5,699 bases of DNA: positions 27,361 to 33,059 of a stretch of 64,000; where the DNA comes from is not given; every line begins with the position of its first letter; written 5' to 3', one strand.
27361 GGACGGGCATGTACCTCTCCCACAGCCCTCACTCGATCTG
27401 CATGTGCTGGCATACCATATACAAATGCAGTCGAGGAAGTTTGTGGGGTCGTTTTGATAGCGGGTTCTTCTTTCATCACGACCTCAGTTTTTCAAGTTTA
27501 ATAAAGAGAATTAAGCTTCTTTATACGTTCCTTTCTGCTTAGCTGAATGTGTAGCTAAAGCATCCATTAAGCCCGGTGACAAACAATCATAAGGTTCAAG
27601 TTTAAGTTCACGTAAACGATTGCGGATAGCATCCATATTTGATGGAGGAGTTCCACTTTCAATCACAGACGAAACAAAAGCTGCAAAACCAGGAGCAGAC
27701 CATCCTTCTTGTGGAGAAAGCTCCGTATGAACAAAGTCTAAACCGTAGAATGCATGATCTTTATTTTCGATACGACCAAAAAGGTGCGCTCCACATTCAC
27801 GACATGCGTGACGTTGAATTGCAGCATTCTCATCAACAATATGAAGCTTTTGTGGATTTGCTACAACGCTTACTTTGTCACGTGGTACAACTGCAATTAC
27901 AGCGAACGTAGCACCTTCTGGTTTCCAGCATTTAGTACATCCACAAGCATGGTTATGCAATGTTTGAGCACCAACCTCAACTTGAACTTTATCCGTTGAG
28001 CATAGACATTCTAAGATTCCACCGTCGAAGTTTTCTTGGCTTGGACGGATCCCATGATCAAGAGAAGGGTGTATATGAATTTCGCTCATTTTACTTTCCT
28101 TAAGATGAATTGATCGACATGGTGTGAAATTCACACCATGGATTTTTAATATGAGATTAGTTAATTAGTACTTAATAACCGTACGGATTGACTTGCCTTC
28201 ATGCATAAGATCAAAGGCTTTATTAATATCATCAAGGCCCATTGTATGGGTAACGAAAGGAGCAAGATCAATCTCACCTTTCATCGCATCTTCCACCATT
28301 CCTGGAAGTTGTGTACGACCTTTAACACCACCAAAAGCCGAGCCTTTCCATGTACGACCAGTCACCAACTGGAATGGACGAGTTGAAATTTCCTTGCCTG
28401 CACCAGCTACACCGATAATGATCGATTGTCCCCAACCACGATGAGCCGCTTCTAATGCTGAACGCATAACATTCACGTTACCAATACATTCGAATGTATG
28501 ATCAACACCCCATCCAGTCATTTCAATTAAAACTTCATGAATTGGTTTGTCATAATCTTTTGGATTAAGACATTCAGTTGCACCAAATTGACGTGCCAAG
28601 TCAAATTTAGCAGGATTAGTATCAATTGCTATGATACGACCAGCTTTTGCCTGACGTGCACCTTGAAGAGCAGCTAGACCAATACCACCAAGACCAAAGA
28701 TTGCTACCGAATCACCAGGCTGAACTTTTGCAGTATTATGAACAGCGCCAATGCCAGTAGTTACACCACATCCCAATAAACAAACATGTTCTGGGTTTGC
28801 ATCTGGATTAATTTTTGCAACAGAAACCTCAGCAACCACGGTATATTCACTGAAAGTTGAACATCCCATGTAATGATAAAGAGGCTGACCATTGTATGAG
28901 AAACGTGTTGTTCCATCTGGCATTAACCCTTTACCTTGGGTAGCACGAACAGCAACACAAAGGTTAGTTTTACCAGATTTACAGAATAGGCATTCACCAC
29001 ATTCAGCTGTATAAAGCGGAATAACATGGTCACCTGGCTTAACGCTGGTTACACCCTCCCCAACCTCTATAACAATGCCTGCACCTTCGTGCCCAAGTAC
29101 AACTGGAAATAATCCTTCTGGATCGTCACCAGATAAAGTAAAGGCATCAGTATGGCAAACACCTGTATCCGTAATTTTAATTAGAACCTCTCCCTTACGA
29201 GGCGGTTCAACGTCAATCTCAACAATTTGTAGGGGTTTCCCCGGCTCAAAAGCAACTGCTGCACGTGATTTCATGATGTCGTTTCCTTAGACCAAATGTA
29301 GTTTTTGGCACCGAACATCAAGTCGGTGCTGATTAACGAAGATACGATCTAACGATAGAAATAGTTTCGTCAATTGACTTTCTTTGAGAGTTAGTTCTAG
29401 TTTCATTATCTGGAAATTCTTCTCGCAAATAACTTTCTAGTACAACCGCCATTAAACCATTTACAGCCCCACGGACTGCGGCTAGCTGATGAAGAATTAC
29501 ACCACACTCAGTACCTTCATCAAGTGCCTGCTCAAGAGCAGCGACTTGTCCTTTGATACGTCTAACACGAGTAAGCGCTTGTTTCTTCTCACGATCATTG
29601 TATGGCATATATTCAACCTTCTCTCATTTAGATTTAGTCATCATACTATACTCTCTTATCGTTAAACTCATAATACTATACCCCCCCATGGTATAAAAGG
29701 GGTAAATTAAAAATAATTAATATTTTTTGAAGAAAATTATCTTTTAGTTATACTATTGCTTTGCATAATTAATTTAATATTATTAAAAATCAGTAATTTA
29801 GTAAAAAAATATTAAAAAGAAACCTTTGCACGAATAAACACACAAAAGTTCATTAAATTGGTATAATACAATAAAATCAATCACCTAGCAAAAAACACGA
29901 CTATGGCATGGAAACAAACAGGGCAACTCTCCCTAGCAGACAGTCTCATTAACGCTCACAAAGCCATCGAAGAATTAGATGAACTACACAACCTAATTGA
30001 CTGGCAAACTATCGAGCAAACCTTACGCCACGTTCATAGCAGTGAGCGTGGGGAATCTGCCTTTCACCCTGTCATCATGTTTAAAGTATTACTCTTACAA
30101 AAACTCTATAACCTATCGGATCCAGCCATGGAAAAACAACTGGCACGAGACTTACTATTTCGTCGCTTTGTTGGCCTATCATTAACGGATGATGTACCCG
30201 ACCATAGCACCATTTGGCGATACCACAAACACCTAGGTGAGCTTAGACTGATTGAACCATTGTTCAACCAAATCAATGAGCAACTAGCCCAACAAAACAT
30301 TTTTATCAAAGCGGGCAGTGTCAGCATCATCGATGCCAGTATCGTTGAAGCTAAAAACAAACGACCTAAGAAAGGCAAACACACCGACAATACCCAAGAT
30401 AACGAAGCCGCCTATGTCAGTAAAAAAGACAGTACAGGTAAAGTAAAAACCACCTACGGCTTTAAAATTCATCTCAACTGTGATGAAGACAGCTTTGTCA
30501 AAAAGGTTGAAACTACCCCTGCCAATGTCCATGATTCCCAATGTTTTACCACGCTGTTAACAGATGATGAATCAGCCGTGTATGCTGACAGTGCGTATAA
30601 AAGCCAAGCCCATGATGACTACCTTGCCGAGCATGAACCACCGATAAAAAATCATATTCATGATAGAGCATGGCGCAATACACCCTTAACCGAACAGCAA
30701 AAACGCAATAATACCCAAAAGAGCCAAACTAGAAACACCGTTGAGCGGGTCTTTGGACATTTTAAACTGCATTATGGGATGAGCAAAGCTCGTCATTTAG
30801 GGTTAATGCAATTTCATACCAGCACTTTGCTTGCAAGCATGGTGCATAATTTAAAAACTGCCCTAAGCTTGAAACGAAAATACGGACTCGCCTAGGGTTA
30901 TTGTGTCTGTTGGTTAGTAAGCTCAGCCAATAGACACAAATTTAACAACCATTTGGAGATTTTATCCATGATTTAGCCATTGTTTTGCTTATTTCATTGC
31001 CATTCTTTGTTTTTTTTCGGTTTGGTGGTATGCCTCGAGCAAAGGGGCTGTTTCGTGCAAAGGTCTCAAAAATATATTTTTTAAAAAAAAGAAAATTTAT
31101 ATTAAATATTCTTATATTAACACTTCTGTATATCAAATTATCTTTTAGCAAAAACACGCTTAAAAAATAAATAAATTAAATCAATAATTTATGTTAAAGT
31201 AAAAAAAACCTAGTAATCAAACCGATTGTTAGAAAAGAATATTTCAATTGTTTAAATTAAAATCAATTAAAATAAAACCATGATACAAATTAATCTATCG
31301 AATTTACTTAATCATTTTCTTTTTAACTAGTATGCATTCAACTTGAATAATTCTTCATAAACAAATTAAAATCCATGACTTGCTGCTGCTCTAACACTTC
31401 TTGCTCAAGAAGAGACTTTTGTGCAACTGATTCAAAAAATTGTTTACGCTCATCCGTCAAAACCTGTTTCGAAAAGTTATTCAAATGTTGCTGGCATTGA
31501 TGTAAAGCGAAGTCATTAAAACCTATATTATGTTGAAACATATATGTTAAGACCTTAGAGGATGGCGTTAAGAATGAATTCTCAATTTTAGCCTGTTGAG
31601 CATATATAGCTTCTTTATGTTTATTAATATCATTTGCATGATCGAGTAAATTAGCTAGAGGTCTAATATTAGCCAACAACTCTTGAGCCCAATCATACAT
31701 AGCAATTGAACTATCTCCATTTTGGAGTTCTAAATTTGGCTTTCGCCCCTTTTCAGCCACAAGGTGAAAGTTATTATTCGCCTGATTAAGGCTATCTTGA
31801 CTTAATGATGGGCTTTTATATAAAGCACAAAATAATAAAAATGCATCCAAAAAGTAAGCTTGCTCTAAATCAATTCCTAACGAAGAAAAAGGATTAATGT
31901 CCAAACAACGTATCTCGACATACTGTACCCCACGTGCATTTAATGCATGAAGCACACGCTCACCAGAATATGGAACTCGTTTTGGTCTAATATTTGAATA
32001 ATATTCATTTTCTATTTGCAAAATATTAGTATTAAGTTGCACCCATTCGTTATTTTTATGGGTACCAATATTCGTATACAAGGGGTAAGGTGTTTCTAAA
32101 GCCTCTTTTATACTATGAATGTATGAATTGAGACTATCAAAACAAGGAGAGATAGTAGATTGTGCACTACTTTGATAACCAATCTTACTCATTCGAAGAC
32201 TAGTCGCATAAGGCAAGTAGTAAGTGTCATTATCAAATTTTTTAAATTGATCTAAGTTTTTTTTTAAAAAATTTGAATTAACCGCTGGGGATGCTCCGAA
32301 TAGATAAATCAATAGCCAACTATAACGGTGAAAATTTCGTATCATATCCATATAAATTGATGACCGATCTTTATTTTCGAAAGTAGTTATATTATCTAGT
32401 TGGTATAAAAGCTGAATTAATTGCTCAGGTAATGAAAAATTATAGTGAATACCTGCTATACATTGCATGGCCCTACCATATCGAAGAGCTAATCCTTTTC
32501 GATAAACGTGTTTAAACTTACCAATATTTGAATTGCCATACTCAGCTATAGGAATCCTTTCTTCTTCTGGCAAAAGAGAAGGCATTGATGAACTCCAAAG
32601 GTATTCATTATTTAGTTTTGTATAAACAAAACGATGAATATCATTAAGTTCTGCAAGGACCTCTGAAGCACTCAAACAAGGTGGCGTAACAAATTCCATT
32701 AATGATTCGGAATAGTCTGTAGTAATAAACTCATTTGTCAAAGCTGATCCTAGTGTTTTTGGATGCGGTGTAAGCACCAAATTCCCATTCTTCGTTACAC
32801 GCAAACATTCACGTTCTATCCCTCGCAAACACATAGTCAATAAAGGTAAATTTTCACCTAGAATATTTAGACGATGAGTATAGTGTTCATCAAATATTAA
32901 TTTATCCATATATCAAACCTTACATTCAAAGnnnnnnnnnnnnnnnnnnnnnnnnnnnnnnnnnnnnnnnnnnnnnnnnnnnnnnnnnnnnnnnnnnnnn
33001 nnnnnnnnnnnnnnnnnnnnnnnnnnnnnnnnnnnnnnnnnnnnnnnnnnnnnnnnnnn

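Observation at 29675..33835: Two FrmR/RcnR-type operators; the second sits in front of ZIP-gshA and may wire glutathione synthesis and a metal importer into the formaldehyde regulon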

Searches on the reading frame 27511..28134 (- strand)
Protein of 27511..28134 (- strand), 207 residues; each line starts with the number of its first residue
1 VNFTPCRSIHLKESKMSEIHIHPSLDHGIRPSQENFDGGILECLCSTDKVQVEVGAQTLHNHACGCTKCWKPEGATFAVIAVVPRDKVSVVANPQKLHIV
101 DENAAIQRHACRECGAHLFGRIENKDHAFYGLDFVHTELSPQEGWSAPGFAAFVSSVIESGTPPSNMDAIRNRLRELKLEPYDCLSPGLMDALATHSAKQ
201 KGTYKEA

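Call 5: search_protein_families(library=pfam, proteins=[window:27511-28134:-])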
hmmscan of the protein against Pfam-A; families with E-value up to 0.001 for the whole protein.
window:27511-28134:- (207 aa): 1 family
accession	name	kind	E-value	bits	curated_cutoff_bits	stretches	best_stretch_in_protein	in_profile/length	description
PF04828.22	GFA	-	5.8e-13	49.4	24.3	1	42-127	5-90/115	Glutathione-dependent formaldehyde-activating enzyme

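Call 7: search_protein_families(library=ncbifam, proteins=[window:27511-28134:-])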
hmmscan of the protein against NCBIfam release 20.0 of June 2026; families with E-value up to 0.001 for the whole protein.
window:27511-28134:- (207 aa): 2 families
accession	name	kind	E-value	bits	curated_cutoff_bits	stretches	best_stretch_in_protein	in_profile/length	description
NF003829.0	PRK05417.1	subfamily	1.9e-100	334.4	249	1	17-205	2-190/191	glutathione-dependent formaldehyde-activating enzyme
TIGR02820.1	formald_GSH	equivalog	5e-98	326.3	234.55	1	20-201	1-182/182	S-(hydroxymethyl)glutathione synthase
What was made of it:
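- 27511..28134 (-): gfa: S-(hydroxymethyl)glutathione synthase. Calls 5, 7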

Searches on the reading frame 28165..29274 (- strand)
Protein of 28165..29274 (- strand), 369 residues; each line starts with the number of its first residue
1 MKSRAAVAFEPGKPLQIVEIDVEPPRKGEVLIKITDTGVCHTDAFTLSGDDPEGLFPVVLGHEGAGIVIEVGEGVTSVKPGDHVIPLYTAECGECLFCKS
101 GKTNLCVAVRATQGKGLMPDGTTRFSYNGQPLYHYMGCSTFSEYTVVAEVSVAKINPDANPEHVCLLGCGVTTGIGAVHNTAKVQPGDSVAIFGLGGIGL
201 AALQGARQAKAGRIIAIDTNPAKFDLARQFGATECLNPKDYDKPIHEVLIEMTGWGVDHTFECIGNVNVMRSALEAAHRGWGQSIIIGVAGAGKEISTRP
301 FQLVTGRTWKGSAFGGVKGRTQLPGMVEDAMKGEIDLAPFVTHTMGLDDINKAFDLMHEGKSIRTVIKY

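Call 5: search_protein_families(library=pfam, proteins=[window:28165-29274:-])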
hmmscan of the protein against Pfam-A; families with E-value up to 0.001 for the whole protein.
window:28165-29274:- (369 aa): 3 families
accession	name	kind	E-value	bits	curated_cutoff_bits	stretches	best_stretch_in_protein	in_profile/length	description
PF00107.32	ADH_zinc_N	-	2.2e-24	86.3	31.8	1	197-327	1-124/129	Zinc-binding dehydrogenase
PF08240.17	ADH_N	-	6.6e-23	81.4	23.5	1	27-155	2-102/104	Alcohol dehydrogenase GroES-like domain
PF16912.11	Glu_dehyd_C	-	0.00029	20.8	34.9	0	178-367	23-209/211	Glucose dehydrogenase C-terminus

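Call 7: search_protein_families(library=ncbifam, proteins=[window:28165-29274:-])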
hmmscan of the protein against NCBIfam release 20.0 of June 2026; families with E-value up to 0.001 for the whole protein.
window:28165-29274:- (369 aa): 24 families
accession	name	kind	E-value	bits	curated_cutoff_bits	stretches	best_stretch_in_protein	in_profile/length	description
TIGR02818.1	adh_III_F_hyde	equivalog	2.1e-219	727.9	543.95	1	2-369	1-368/368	S-(hydroxymethyl)glutathione dehydrogenase/class III alcohol dehydrogenase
TIGR03989.1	Rxyl_3153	subfamily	8.6e-94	314.8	440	1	2-369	1-370/370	NDMA-dependent alcohol dehydrogenase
TIGR03451.1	mycoS_dep_FDH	equivalog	1.5e-76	257.5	512.9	1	4-368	3-357/358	S-(hydroxymethyl)mycothiol dehydrogenase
NF041097.1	keto_inos_dh_IolM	equivalog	9.7e-45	152.9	450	2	178-367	198-387/389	scyllo-inosose 3-dehydrogenase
TIGR00692.1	tdh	equivalog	5.2e-40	137.5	458.35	2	140-367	118-338/340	L-threonine 3-dehydrogenase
NF006940.0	PRK09422.1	equivalog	2.2e-39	135.4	344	2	11-111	8-108/338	alcohol dehydrogenase AdhP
NF003808.0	PRK05396.1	equivalog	2.8e-38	131.7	380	2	140-368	120-339/341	L-threonine 3-dehydrogenase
NF010344.0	PRK13771.1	subfamily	5.4e-35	120.9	349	2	5-108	3-106/334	putative alcohol dehydrogenase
TIGR03201.1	dearomat_had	equivalog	8.4e-32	110.6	338.65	1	10-367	6-346/349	6-hydroxycyclohex-1-ene-1-carbonyl-CoA dehydrogenase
TIGR03366.1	HpnZ_proposed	hypoth_equivalog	5.9e-31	107.8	328.1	1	25-305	3-270/315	putative phosphonate catabolism associated alcohol dehydrogenase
NF041172.1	AcrlCoa_red_Thmprot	equivalog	2.3e-29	102.4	500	1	5-363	3-327/334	acryloyl-CoA reductase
NF007489.0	PRK10083.1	equivalog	1.7e-27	96.3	376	2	10-109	7-106/339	Zn-dependent oxidoreductase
NF047908.1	AldhRedAhr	equivalog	1.2e-26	93.4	470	2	4-112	5-114/335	NADPH-dependent aldehyde reductase Ahr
NF007642.0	PRK10309.1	equivalog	5.1e-23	81.8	550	2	139-245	115-220/347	galactitol-1-phosphate 5-dehydrogenase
NF007375.0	PRK09880.1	equivalog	9.1e-21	74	469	1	14-356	15-329/344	L-idonate 5-dehydrogenase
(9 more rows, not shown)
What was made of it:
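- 28165..29274 (-): frmA/adhC: S-(hydroxymethyl)glutathione dehydrogenase. Call 7 (TIGR02818, 728 bits)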

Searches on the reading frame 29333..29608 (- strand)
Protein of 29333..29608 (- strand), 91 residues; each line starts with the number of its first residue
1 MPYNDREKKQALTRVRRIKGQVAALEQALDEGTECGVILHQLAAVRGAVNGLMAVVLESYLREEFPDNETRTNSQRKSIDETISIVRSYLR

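Call 5: search_protein_families(library=pfam, proteins=[window:29333-29608:-])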
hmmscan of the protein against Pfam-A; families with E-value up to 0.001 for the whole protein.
window:29333-29608:- (91 aa): 2 families
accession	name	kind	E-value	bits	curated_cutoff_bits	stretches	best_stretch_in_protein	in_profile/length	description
PF02583.22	Trns_repr_metal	-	5.4e-22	78.4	22.8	1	7-87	1-77/78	Metal-sensitive transcriptional repressor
PF05046.19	Img2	-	0.00078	20.1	34.4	0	6-34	19-49/84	Mitochondrial large subunit ribosomal protein (Img2)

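Call 7: search_protein_families(library=ncbifam, proteins=[window:29333-29608:-])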
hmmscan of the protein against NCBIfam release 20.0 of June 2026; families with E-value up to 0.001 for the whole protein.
window:29333-29608:- (91 aa): 3 families
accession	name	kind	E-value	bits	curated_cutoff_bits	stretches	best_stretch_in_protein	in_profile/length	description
NF008464.0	PRK11352.1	equivalog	6.3e-43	145.1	133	1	1-91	1-91/91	formaldehyde-responsive transcriptional repressor FrmR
NF011613.0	PRK15039.1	equivalog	9.1e-18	64.7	138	1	4-90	4-89/90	Ni(II)/Co(II)-binding transcriptional repressor RcnR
NF052430.1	repress_RicR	exception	9.8e-06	26.1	175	1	7-62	7-62/93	copper-sensing transcriptional repressor RicR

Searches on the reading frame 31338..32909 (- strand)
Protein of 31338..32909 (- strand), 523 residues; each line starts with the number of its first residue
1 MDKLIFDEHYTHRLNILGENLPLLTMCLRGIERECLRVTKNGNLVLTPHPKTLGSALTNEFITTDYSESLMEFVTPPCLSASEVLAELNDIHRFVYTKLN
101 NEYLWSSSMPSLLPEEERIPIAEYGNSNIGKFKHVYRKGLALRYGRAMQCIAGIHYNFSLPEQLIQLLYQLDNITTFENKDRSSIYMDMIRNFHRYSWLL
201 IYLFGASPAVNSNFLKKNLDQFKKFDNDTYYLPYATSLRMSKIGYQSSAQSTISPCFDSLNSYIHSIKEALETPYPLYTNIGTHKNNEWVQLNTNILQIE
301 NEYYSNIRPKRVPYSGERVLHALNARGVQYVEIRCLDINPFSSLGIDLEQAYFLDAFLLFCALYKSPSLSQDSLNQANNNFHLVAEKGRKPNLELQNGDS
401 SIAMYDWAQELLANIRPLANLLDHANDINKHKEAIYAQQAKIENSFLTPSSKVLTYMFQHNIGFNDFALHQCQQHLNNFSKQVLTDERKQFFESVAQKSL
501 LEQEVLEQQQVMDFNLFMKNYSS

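Call 5: search_protein_families(library=pfam, proteins=[window:31338-32909:-])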
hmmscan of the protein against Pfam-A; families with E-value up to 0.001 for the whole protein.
window:31338-32909:- (523 aa): 1 family
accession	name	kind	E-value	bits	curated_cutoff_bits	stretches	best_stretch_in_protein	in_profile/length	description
PF04262.19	Glu_cys_ligase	-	4.6e-163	542.6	27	1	20-384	9-372/372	Glutamate-cysteine ligase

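Call 7: search_protein_families(library=ncbifam, proteins=[window:31338-32909:-])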
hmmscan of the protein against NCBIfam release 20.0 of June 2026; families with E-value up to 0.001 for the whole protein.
window:31338-32909:- (523 aa): 3 families
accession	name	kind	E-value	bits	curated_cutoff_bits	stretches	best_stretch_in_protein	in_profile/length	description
TIGR01434.1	glu_cys_ligase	equivalog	1.6e-192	640.7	393.3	1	12-521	2-512/512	glutamate--cysteine ligase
NF002688.0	PRK02471.1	equivalog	4.3e-91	306.4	425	1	24-481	16-420/756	bifunctional glutamate--cysteine ligase GshA/glutathione synthetase GshB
TIGR01435.1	glu_cys_lig_rel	equivalog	6.1e-57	193.3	656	1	23-387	4-323/719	bifunctional glutamate--cysteine ligase/glutathione synthetase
